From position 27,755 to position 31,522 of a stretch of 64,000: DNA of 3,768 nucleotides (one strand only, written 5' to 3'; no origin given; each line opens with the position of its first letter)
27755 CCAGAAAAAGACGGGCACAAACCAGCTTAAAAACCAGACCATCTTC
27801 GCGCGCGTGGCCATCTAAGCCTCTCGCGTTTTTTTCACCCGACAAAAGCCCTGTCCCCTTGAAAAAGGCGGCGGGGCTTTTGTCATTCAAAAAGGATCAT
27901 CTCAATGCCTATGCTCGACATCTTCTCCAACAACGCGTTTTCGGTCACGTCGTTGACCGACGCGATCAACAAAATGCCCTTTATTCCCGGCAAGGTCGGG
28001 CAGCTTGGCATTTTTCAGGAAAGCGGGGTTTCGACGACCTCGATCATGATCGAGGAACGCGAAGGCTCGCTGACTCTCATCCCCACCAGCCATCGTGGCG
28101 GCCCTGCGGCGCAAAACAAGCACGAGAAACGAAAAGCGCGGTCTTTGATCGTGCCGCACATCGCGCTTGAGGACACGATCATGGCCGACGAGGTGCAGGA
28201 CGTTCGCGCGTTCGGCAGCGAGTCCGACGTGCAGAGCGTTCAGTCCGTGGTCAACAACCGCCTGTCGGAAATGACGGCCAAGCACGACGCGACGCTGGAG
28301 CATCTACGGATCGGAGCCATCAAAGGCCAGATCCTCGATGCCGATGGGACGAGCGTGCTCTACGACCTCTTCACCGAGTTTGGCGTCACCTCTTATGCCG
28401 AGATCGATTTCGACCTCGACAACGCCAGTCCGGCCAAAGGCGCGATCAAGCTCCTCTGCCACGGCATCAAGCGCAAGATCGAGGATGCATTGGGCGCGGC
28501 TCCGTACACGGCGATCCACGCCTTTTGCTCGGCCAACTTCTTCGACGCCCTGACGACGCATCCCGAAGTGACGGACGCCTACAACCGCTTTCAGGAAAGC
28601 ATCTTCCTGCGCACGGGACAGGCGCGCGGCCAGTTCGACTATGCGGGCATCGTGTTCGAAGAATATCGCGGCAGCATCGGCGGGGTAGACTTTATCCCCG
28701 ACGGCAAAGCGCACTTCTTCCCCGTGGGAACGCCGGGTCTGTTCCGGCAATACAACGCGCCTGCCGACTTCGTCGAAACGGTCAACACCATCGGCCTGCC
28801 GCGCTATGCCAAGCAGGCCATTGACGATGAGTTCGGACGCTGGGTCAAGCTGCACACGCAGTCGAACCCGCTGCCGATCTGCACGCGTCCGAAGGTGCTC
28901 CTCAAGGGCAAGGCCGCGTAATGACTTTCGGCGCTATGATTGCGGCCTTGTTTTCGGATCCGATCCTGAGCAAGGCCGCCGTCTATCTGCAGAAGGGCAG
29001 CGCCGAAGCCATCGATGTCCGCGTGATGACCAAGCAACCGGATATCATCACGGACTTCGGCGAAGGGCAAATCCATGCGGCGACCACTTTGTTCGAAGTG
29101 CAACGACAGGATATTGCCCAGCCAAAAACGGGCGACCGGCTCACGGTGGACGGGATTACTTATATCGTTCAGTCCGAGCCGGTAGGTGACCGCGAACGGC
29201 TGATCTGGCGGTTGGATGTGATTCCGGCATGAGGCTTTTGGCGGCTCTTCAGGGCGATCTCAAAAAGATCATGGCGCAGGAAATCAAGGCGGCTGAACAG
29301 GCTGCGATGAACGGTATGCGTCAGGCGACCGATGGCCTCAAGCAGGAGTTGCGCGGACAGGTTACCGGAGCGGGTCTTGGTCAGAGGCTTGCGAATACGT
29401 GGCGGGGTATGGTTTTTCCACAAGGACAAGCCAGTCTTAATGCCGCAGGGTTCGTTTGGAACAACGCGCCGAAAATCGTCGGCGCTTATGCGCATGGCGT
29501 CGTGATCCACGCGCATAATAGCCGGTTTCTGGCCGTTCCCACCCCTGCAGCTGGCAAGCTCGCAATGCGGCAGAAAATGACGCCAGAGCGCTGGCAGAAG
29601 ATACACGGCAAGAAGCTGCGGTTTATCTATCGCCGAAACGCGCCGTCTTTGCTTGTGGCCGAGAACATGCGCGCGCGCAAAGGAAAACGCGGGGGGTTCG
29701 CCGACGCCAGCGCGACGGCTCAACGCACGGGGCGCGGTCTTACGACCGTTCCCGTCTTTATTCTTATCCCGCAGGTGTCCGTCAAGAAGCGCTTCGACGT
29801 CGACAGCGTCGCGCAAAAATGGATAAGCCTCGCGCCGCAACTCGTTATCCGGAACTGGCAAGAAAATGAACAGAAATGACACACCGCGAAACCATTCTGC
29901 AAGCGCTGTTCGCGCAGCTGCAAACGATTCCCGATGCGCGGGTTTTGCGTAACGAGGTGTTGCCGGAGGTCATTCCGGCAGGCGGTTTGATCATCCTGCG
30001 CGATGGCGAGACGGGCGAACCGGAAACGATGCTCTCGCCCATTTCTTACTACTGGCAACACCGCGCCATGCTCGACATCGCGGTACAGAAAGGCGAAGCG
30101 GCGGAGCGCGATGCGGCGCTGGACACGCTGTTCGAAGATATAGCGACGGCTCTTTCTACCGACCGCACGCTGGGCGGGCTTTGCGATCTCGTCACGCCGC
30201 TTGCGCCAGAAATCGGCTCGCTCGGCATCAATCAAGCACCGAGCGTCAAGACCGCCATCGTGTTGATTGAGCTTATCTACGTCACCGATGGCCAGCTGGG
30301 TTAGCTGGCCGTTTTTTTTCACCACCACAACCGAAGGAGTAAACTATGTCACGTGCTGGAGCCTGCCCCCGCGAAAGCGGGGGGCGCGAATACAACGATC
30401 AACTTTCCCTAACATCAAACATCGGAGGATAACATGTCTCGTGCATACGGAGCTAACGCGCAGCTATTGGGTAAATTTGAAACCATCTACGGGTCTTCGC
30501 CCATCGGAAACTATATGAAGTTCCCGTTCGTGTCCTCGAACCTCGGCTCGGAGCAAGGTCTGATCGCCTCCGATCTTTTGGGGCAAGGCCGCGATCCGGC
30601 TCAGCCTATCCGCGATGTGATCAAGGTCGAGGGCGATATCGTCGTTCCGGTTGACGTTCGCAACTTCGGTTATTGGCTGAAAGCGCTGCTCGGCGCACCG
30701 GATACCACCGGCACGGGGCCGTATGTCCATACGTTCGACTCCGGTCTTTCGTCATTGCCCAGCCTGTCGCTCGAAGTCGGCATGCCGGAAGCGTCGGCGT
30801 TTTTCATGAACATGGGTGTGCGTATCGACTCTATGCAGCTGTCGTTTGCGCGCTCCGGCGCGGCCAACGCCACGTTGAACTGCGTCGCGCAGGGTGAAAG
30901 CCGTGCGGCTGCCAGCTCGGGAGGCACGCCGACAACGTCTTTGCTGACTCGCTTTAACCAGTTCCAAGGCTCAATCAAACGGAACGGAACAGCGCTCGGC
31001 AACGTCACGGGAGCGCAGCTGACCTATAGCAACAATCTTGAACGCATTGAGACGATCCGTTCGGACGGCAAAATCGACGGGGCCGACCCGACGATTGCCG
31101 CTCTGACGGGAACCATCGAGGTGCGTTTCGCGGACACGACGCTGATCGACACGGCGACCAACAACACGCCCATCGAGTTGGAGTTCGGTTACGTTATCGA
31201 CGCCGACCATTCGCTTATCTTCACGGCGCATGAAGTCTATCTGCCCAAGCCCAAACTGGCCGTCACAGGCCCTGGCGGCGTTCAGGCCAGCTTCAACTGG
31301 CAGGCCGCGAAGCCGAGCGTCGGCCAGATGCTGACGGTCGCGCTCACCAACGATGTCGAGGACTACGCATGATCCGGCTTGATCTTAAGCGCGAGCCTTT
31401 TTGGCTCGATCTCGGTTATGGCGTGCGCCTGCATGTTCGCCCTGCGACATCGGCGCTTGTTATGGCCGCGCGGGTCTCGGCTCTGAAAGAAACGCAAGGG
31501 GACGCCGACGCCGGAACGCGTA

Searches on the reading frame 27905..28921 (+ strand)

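Call 11: search_protein_families(library=pfam, proteins=[window:27905-28921:+], max_evalue=0.001)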
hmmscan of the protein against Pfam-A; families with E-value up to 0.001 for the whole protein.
window:27905-28921:+ (338 aa): 1 family
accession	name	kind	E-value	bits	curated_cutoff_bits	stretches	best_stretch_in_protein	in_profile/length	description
PF03864.22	Phage_cap_E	-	1.7e-109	366.3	22.9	1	13-337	1-329/329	Phage major capsid protein E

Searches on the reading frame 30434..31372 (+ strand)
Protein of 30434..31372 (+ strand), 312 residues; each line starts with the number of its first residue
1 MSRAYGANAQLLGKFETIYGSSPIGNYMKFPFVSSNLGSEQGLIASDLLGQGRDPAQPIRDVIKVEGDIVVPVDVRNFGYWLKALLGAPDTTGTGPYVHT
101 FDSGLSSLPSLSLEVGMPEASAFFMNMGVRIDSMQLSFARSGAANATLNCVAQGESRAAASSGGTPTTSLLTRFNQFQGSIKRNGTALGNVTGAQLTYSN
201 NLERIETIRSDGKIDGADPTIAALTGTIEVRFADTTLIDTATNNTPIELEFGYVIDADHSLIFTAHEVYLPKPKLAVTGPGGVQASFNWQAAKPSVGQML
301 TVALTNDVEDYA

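Call 11: search_protein_families(library=pfam, proteins=[window:30434-31372:+], max_evalue=0.001)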
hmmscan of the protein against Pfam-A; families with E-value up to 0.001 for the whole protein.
window:30434-31372:+ (312 aa): 1 family
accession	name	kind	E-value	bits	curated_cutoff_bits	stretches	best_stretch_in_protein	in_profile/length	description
PF18906.5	Phage_tube_2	-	2.2e-57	195.2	27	1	6-291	1-266/266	Phage tail tube protein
